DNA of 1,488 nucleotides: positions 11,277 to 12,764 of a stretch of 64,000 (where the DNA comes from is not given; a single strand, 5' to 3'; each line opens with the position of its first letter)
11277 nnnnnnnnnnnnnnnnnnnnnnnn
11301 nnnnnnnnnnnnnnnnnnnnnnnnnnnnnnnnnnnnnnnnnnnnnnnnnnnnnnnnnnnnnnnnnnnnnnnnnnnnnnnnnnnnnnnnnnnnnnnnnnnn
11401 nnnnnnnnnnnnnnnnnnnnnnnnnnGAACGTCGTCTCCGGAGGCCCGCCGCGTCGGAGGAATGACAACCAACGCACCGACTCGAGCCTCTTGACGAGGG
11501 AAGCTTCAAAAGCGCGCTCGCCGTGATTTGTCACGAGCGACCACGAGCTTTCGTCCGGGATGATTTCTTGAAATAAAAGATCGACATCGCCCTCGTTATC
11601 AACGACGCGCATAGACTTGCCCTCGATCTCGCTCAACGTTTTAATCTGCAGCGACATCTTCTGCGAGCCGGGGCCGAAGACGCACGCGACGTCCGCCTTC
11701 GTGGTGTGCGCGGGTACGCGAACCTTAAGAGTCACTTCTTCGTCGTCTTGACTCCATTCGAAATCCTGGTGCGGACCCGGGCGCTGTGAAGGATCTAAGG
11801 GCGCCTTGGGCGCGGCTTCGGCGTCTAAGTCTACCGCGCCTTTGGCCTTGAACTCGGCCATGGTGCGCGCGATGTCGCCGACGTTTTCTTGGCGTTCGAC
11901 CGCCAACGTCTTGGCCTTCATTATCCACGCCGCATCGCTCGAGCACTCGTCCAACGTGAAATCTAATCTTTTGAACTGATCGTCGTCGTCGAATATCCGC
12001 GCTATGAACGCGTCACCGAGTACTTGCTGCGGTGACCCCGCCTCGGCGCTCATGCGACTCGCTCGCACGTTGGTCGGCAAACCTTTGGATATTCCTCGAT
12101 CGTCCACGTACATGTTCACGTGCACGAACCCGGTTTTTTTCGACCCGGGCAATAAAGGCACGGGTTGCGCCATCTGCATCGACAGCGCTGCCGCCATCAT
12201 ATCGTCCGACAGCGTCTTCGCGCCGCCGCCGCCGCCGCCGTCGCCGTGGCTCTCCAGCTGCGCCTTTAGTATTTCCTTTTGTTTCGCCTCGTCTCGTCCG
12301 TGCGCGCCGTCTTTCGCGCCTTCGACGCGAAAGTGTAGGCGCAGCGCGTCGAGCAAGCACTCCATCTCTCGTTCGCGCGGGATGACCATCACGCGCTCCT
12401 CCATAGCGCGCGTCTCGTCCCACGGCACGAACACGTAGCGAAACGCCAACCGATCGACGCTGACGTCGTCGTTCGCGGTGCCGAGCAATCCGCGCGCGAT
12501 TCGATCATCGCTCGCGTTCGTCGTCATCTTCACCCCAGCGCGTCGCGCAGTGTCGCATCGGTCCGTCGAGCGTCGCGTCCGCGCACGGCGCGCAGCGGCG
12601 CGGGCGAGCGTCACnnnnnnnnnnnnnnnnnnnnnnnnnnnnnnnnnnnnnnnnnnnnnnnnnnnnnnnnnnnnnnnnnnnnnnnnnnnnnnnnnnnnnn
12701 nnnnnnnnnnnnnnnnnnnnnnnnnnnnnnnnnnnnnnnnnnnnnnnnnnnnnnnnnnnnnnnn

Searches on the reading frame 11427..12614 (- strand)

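Call 42: search_protein_families(library=pfam, proteins=[window:11427-12614:-], max_evalue=0.001)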
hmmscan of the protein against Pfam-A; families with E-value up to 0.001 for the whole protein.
window:11427-12614:- (396 aa): 1 family
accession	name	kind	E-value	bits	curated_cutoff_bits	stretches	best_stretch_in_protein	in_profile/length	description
PF04969.22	CS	-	9.8e-10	39.7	21.3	1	285-362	3-69/78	CS domain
